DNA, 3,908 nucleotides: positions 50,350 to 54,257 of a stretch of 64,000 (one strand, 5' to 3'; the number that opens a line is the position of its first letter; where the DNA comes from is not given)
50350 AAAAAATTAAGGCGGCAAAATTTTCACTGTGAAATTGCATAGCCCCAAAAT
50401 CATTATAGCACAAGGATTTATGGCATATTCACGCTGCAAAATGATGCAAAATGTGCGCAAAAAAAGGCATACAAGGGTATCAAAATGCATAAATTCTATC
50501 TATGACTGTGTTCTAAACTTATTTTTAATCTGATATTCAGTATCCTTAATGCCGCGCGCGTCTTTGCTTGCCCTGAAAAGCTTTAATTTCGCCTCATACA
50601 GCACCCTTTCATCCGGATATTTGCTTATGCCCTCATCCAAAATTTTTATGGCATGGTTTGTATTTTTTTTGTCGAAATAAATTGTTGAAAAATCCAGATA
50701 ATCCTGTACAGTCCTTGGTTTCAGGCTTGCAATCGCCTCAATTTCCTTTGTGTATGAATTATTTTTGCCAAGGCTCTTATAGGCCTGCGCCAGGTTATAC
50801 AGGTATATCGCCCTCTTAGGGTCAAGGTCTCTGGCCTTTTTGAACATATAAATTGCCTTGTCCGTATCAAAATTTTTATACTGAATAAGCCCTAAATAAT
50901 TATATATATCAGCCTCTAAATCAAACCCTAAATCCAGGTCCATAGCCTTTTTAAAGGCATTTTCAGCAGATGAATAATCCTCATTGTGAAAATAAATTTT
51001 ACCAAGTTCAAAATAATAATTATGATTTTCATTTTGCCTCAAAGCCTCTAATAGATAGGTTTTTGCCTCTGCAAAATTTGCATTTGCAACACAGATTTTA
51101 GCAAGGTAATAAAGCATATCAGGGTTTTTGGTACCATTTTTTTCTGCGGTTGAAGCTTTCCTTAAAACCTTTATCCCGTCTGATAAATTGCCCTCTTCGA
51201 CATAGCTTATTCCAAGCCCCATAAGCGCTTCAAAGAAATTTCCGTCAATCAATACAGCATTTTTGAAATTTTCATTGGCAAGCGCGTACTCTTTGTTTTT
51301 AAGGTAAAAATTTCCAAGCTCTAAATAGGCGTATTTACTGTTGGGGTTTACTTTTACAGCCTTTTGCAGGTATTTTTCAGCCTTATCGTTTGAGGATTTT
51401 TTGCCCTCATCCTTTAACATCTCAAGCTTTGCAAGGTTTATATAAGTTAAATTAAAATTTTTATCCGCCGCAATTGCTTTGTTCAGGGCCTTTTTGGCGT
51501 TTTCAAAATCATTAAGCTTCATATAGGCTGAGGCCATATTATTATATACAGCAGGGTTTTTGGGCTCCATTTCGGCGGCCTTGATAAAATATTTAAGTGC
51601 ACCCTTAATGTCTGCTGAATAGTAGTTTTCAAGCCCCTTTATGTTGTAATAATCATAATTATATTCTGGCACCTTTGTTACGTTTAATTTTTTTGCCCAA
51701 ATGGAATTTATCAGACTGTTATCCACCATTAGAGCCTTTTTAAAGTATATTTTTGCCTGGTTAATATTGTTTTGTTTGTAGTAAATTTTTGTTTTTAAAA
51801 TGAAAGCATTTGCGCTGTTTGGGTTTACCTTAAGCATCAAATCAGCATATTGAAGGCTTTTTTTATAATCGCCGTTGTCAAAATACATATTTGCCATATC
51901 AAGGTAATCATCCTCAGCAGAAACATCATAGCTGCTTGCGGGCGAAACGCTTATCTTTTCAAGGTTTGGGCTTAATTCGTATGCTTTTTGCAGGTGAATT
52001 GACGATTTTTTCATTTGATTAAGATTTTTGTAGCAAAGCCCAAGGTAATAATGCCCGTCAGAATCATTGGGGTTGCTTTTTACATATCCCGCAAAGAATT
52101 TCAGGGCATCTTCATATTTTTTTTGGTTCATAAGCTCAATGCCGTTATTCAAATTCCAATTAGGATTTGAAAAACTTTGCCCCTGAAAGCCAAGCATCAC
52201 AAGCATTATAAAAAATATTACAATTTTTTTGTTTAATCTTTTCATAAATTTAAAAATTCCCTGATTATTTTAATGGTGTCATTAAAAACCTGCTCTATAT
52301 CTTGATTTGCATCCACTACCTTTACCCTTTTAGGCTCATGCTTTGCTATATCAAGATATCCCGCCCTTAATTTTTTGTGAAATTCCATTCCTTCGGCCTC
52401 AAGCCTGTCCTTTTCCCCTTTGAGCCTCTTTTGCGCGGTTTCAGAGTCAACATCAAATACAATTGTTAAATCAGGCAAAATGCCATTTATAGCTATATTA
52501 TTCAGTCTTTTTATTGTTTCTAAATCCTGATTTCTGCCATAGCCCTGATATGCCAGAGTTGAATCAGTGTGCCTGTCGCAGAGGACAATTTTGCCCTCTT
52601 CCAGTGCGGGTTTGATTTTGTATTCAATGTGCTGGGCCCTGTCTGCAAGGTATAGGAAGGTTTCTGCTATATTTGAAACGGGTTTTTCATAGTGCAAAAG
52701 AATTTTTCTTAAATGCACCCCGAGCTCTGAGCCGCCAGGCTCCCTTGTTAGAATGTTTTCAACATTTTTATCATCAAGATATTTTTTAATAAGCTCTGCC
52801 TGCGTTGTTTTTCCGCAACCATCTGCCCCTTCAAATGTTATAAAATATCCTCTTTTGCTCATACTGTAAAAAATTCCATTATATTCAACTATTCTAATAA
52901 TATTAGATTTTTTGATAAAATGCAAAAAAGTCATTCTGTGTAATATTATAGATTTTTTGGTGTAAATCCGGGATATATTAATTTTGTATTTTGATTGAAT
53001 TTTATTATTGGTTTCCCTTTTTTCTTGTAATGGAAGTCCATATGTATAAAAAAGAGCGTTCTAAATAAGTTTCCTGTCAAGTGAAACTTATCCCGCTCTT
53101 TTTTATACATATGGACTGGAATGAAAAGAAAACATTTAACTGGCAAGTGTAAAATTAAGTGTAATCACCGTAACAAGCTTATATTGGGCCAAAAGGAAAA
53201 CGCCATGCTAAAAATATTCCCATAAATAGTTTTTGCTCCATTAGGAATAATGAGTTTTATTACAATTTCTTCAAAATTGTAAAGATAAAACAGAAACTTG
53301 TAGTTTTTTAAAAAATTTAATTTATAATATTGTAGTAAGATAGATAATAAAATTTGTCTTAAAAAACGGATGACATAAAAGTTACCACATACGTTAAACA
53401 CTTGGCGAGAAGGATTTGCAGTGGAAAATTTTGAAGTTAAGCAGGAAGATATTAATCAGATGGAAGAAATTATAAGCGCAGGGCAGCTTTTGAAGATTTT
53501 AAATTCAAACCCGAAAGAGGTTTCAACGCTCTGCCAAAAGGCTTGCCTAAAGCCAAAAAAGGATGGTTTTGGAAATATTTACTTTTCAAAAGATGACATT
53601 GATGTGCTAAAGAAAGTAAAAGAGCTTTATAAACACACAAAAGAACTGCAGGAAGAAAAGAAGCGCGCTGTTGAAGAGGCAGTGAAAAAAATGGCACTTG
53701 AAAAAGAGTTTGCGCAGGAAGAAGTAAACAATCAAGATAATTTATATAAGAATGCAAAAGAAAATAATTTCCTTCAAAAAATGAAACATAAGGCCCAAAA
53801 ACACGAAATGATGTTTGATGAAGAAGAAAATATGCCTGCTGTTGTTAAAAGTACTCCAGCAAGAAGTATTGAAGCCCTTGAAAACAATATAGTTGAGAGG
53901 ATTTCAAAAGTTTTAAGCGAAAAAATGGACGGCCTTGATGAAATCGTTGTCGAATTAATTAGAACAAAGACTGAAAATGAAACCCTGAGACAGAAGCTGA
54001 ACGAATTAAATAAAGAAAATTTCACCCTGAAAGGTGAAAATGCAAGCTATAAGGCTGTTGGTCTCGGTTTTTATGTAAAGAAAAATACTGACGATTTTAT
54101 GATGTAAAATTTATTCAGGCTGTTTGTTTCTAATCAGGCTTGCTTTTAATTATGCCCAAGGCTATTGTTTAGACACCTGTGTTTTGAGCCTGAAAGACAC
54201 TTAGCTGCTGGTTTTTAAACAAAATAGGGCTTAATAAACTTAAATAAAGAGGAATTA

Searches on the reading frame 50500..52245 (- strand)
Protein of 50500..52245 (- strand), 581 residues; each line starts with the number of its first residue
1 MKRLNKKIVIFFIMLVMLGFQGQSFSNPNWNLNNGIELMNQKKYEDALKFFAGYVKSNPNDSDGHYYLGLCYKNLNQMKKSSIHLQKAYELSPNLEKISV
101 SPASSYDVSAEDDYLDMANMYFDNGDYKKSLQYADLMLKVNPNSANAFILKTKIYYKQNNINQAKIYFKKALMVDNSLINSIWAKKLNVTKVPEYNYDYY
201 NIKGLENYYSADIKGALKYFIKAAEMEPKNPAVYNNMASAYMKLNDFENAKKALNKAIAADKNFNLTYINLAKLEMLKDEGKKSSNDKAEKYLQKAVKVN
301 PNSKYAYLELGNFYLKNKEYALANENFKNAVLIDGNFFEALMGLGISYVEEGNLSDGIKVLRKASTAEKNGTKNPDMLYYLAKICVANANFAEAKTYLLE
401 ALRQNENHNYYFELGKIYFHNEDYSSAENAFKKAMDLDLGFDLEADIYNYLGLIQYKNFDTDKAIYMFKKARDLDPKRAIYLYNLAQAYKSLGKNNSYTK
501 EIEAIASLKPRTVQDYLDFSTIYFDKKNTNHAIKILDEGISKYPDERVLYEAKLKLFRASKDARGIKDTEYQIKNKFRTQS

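Call 24: search_protein_families(library=pfam, proteins=[window:50500-52245:-])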
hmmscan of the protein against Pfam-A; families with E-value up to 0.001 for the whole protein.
window:50500-52245:- (581 aa): 21 families
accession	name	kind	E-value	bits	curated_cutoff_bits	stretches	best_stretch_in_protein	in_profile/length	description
PF07719.23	TPR_2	-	1.7e-48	159.2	27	3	232-263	2-33/34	Tetratricopeptide repeat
PF14559.12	TPR_19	-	4.9e-39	132.9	25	2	212-263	6-57/68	Tetratricopeptide repeat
PF00515.34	TPR_1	-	6.7e-39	130.6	27.8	2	232-264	2-34/34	Tetratricopeptide repeat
PF13181.12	TPR_8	-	5.2e-35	117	25.7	2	233-263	3-33/34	Tetratricopeptide repeat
PF13428.12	TPR_14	-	1.9e-34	115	23.5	0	232-274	2-44/44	Tetratricopeptide repeat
PF13432.12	TPR_16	-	1.1e-31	109.4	32.7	3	386-434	8-57/65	Tetratricopeptide repeat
PF13424.12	TPR_12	-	5.5e-23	81.4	30.1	2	413-476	8-76/77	Tetratricopeptide repeat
PF23914.1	TPR_CcmH_CycH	-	2e-20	73.7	42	2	228-329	47-146/158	Cytochrome c-type biogenesis protein H TPR domain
PF13431.12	TPR_17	-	3.4e-20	71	24.4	2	293-323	2-32/34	Tetratricopeptide repeat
PF12895.13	ANAPC3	-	1e-16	61.4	27.2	0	110-168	23-79/82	Anaphase-promoting complex, cyclosome, subunit 3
PF13414.12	TPR_11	-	1.2e-14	54.1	26.8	1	461-493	10-42/42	TPR repeat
PF13174.12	TPR_6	-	1.3e-13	51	26.3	0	237-259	6-28/33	Tetratricopeptide repeat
PF13371.12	TPR_9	-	6.3e-12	45.8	35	0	120-172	4-56/73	Tetratricopeptide repeat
PF25062.1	ARM_TT21_N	-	2.1e-11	44.4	40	0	198-278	136-215/222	Tetratricopeptide repeat protein 21 N-terminal ARM repeat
PF13374.12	TPR_10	-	1.7e-08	34.7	27.5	0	233-259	4-30/42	Tetratricopeptide repeat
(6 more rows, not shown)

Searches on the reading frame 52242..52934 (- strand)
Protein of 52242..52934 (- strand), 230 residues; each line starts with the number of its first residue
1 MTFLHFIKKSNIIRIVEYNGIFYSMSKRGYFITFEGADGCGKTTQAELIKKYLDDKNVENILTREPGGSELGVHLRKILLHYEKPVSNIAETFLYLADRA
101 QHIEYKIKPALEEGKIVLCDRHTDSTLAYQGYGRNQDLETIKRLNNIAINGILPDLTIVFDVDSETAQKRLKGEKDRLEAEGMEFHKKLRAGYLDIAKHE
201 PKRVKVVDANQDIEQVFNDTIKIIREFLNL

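Call 24: search_protein_families(library=pfam, proteins=[window:52242-52934:-])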
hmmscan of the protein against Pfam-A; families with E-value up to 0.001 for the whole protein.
window:52242-52934:- (230 aa): 3 families
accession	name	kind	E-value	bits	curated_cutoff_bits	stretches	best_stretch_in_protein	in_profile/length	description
PF02223.23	Thymidylate_kin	-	1.6e-50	171.8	27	1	34-218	1-183/185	Thymidylate kinase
PF01712.25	dNK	-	2.8e-05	24.4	27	1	32-227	1-201/203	Deoxynucleoside kinase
PF13521.12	AAA_28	-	7.9e-05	23.4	27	1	32-193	2-146/164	AAA domain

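Call 25: find_homologous_proteins(query=window:52242-52934:-, max_evalue=1e-30)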
Query window:52242-52934:- (230 aa): 7921 proteins with E <= 1e-30 among 8000 candidates; the best 120 are listed.
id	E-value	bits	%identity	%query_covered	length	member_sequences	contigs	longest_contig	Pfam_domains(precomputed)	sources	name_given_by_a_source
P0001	4.9e-148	509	100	100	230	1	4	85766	PF02223.24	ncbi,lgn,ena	-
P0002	8.8e-127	439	88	99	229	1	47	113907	PF02223.24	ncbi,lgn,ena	-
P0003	1.2e-126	439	88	99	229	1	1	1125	PF02223.24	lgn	-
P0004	2.3e-126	438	88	99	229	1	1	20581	PF02223.24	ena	-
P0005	1.1e-125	436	87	99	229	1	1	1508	PF02223.24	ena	-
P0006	1.2e-124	432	87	99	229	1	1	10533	PF02223.24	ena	-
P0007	7.9e-118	410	91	89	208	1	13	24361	PF02223.24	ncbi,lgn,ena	-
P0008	1.1e-117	410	90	89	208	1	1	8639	PF02223.24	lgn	-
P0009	1.4e-117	409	88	91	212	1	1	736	PF02223.24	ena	-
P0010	8.4e-117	407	90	89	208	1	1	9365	PF02223.24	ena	-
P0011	1.3e-116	406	90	89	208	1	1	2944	PF02223.24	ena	-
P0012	4.3e-111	388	90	85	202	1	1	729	PF02223.24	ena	-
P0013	1.1e-110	387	84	89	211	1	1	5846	PF02223.24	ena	-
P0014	3.0e-110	385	84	89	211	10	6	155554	PF02223.24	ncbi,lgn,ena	-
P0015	1.3e-109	383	83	89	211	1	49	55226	PF02223.24,PF13521.13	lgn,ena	-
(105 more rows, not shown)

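Call 26: find_encoding_contigs(protein=P0002, flank=10000, max_places=10)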
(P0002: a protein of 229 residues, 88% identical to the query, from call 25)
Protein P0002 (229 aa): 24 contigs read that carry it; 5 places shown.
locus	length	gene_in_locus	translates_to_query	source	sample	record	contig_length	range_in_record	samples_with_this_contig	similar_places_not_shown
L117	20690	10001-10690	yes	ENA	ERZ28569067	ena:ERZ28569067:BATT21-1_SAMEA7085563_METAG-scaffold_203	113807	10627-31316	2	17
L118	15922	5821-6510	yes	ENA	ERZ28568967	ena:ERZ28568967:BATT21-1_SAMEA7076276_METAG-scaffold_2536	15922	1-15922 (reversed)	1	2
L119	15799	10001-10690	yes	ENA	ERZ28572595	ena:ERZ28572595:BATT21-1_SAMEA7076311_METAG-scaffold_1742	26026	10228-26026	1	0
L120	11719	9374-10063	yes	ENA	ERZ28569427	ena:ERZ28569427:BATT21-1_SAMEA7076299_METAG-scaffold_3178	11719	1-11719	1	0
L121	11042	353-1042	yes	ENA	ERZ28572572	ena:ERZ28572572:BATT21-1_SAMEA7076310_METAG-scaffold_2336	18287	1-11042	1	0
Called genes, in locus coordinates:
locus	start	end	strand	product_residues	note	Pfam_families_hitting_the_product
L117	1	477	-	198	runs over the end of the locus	PF00072:Response_reg, PF08281:Sigma70_r4_2 (weak), PF00196:GerE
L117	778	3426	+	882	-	PF01326:PPDK_N, PF00391:PEP-utilizers, PF02896:PEP-utilizers_C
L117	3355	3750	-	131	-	-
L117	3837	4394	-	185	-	-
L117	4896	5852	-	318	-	PF00140:Sigma70_r1_2 (faint), PF04542:Sigma70_r2, PF04539:Sigma70_r3, PF04545:Sigma70_r4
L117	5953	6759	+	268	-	PF00149:Metallophos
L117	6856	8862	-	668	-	PF00512:HisKA, PF02518:HATPase_c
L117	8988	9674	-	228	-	-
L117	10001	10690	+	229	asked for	PF02223:Thymidylate_kin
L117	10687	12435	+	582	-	PF07719:TPR_2 (faint), PF13174:TPR_6 (faint), PF13371:TPR_9 (faint), PF13374:TPR_10 (faint), PF14559:TPR_19, PF00515:TPR_1 (weak), PF13181:TPR_8 (weak), PF13424:TPR_12 (weak), +12 more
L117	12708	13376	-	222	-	PF13353:Fer4_12, PF04055:Radical_SAM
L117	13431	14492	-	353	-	PF00226:DnaJ, PF01556:DnaJ_C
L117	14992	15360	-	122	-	-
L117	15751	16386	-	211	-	-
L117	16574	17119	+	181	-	PF00857:Isochorismatase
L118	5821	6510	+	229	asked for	PF02223:Thymidylate_kin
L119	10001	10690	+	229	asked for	PF02223:Thymidylate_kin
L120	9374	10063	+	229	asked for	PF02223:Thymidylate_kin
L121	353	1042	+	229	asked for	PF02223:Thymidylate_kin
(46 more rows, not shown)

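Call 27: find_encoding_contigs(protein=P0007, flank=10000, max_places=10)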
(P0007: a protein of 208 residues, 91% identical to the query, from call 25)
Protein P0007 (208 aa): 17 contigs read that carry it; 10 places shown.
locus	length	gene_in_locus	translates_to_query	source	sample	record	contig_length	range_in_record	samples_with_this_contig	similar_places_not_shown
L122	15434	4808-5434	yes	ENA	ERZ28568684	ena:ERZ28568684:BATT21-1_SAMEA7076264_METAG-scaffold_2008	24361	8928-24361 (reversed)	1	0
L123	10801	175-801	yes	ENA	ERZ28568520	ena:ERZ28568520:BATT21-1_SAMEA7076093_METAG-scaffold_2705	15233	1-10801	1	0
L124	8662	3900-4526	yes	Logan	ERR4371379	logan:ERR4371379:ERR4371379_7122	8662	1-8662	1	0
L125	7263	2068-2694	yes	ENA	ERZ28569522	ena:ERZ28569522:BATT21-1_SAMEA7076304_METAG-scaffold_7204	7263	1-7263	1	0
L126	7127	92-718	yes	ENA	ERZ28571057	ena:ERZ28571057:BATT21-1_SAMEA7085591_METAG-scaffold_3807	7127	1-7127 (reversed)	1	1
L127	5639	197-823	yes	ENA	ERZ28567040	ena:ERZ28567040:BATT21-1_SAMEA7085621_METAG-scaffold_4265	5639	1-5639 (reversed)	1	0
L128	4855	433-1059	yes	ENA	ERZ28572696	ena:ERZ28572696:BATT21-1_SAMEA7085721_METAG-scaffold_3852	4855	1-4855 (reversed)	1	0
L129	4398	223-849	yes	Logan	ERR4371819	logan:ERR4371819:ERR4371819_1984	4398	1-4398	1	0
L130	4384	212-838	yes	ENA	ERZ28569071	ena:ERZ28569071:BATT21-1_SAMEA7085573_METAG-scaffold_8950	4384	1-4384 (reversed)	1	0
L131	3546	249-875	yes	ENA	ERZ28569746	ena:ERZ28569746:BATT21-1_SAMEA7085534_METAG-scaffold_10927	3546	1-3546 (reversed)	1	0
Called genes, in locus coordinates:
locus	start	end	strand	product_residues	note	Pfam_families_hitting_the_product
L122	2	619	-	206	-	?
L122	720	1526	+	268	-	PF00149:Metallophos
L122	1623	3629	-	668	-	PF00512:HisKA, PF02518:HATPase_c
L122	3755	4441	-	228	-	-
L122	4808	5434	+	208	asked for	PF02223:Thymidylate_kin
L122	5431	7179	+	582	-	PF07719:TPR_2 (faint), PF13174:TPR_6 (faint), PF13371:TPR_9 (faint), PF13374:TPR_10 (faint), PF14559:TPR_19, PF00515:TPR_1 (weak), PF13181:TPR_8 (weak), PF13424:TPR_12 (weak), +12 more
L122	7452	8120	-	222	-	PF13353:Fer4_12, PF04055:Radical_SAM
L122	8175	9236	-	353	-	PF00226:DnaJ, PF01556:DnaJ_C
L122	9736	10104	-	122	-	-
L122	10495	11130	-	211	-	-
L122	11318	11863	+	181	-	PF00857:Isochorismatase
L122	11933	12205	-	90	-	PF04296:YlxR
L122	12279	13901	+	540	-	PF01590:GAF, PF13185:GAF_2, PF13492:GAF_3, PF00990:GGDEF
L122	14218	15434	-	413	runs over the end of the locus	PF06838:Met_gamma_lyase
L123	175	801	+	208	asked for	PF02223:Thymidylate_kin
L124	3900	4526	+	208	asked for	PF02223:Thymidylate_kin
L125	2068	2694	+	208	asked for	PF02223:Thymidylate_kin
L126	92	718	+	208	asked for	PF02223:Thymidylate_kin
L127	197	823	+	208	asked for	PF02223:Thymidylate_kin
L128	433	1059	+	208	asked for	PF02223:Thymidylate_kin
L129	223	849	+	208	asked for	PF02223:Thymidylate_kin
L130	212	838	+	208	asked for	PF02223:Thymidylate_kin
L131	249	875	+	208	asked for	PF02223:Thymidylate_kin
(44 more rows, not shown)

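Call 81: find_encoding_contigs(protein=P0014, flank=10000, max_places=10)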
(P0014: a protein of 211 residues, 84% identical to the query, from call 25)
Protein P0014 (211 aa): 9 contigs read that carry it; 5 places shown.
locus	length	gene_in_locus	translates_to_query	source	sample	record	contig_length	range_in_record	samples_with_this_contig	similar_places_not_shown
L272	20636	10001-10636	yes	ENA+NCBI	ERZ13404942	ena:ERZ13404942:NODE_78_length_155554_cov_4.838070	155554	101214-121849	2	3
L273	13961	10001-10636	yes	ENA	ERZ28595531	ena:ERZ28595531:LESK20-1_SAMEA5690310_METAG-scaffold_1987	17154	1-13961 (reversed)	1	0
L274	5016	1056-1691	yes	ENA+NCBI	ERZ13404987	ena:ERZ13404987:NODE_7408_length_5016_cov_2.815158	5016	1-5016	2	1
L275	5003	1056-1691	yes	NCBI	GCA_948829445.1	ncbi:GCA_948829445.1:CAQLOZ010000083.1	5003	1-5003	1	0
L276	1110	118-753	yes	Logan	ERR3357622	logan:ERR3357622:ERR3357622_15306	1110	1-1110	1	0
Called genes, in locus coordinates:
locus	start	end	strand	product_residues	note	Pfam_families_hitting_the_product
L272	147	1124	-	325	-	PF00140:Sigma70_r1_2 (weak), PF04542:Sigma70_r2, PF04539:Sigma70_r3, PF04545:Sigma70_r4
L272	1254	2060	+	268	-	PF00149:Metallophos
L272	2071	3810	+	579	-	PF02366:PMT, PF13231:PMT_2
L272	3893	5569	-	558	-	PF01136:Peptidase_U32 (weak)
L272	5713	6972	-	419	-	-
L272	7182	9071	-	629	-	PF00512:HisKA, PF02518:HATPase_c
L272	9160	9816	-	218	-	-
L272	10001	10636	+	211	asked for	PF02223:Thymidylate_kin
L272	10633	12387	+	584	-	PF12895:ANAPC3 (weak), PF13432:TPR_16, PF13414:TPR_11 (weak), PF13424:TPR_12 (weak), PF13431:TPR_17 (weak), PF14559:TPR_19, PF00515:TPR_1 (weak), PF07719:TPR_2 (weak), +11 more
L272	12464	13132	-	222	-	PF13353:Fer4_12, PF04055:Radical_SAM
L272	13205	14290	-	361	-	PF00226:DnaJ, PF01556:DnaJ_C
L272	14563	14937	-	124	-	-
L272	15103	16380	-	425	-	PF00206:Lyase_1, PF10397:ADSL_C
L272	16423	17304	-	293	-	PF00483:NTP_transferase, PF12804:NTP_transf_3 (weak)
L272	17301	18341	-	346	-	PF01073:3Beta_HSD, PF01370:Epimerase, PF02719:Polysacc_synt_2, PF04321:RmlD_sub_bind, PF05368:NmrA, PF07993:NAD_binding_4, PF16363:GDP_Man_Dehyd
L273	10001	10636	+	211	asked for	PF02223:Thymidylate_kin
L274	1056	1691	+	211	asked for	PF02223:Thymidylate_kin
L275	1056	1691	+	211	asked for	PF02223:Thymidylate_kin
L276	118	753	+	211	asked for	PF02223:Thymidylate_kin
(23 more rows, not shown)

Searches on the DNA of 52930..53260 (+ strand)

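Call 52: search_dna_similar(query=window:52966-53172:+, collection=phages, mode=distant, max_evalue=0.01)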
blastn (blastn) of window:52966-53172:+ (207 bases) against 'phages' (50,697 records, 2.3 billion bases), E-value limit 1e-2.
No match.

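Call 53: search_dna_similar(query=window:52966-53172:+, collection=plasmids, mode=distant, max_evalue=0.01)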
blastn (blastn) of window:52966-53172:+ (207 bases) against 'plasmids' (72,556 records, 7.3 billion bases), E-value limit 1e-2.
No match.

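Call 70: search_rna_families(source=window, start=52930, end=53260, threshold=evalue, max_evalue=5)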
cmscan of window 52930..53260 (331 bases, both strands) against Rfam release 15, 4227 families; matches with E-value up to 5: 18.
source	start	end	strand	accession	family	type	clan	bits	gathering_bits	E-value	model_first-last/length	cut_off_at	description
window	53036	53116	-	RF04206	MIR9555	Gene; miRNA;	-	34.3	119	0.00012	1-137/137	no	MIR9555 microRNA precursor family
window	53036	53116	+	RF04206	MIR9555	Gene; miRNA;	-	30.5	119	0.0011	1-137/137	no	MIR9555 microRNA precursor family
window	53013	53132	-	RF04112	MIR5512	Gene; miRNA;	-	30.4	139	0.00056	1-132/132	no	MIR5512 microRNA precursor family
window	53034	53118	+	RF03743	MIR7696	Gene; miRNA;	-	29.5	83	0.00086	1-88/88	no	MIR7696 microRNA precursor family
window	53017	53132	+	RF04112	MIR5512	Gene; miRNA;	-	29.1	139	0.0012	1-132/132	no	MIR5512 microRNA precursor family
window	53020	53131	-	RF04174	MIR4208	Gene; miRNA;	-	28.2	140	0.02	1-191/191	no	MIR4208 microRNA precursor family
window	53021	53132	+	RF04174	MIR4208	Gene; miRNA;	-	26.4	140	0.049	1-191/191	no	MIR4208 microRNA precursor family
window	53039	53113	+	RF04134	MIR7504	Gene; miRNA;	-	23.9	83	0.052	1-124/124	no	MIR7504 microRNA precursor family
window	53035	53119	+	RF04127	MIR8007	Gene; miRNA;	-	23.3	195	0.02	1-226/226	no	MIR8007 microRNA precursor family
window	53012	53162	-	RF03922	MIR2119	Gene; miRNA;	-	21.4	73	2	1-188/188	no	MIR2119 microRNA precursor family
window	53040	53112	-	RF03510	mir-3660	Gene; miRNA;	-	20.1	70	0.14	1-82/82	no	mir-3660 microRNA precursor family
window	53038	53115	+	RF04097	MIR2630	Gene; miRNA;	-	19.8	144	0.086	1-229/229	no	MIR2630 microRNA precursor family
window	53016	53108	-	RF02948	cow-rumen-4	Gene; sRNA;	-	19.4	48.5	0.85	1-64/64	no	cow-rumen-4 RNA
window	53033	53117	-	RF04127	MIR8007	Gene; miRNA;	-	17.8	195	0.36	1-226/226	no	MIR8007 microRNA precursor family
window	53120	53219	-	RF02104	DLEU1_2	Gene; lncRNA;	-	15.8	100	3.7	242-344/344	no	Deleted in lymphocytic leukemia 1 conserved region 2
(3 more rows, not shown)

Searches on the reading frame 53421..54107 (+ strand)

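Call 24: search_protein_families(library=pfam, proteins=[window:53421-54107:+])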
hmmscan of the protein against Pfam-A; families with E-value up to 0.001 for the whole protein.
window:53421-54107:+ (228 aa): 1 family
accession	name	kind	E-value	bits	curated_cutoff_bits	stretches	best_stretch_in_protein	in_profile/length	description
PF12948.12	MSP7_C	-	0.00035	21.7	27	1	46-134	33-122/125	MSP7-like protein C-terminal domain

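Call 87: search_protein_families(library=ncbifam, proteins=[window:53421-54107:+], max_evalue=0.01)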
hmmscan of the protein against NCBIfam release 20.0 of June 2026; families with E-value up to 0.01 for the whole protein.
window:53421-54107:+ (228 aa): 0 families
